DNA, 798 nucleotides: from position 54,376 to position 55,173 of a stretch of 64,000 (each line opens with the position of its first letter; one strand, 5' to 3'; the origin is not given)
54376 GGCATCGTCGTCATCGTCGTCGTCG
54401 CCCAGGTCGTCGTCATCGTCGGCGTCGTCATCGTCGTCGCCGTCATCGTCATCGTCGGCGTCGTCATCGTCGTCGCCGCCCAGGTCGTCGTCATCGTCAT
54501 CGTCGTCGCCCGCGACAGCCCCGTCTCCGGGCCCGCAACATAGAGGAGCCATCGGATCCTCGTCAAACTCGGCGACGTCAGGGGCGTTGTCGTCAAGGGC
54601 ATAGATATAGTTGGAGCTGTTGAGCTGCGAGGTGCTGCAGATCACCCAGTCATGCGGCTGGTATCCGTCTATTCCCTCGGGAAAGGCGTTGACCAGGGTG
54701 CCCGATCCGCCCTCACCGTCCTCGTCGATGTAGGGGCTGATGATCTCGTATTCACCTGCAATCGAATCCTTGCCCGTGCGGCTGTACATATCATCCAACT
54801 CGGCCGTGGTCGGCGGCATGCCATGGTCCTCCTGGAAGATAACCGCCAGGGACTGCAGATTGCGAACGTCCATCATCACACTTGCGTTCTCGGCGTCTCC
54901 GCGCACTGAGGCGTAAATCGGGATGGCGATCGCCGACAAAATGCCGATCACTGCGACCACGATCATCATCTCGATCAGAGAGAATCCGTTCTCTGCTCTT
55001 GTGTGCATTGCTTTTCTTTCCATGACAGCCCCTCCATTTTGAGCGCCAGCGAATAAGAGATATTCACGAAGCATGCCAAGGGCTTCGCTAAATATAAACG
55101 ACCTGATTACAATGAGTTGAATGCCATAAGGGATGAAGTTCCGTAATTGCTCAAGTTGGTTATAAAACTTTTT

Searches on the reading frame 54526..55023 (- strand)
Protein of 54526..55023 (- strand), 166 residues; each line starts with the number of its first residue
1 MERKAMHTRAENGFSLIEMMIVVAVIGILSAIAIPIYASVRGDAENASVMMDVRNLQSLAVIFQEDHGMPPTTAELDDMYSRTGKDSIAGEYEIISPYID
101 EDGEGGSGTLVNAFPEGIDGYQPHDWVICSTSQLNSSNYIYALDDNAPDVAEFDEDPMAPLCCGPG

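Call 40: find_homologous_proteins(query=window:54526-55023:-, max_evalue=0.00001)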
Query seq(166 aa) (166 aa): 8 proteins with E <= 0.00001 among 205 candidates.
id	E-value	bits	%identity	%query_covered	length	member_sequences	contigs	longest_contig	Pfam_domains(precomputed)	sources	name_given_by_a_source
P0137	4.7e-32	129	49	85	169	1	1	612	PF07963.18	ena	-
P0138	1.7e-9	56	49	45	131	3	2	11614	PF07963.18,PF08334.17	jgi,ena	jgi:type II secretion system protein G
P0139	3.7e-7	48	42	39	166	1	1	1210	PF07963.18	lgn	-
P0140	1.2e-6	46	41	51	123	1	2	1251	PF07963.18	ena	-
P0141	1.7e-6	46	36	71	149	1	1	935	PF07963.18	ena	-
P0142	2.8e-6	45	49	41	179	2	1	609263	PF07963.18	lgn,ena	-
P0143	7.4e-6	44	42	46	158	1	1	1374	PF07963.18,PF00114.25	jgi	-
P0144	9.2e-6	44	43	45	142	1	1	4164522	PF07963.18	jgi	jgi:type IV pilus assembly protein PilA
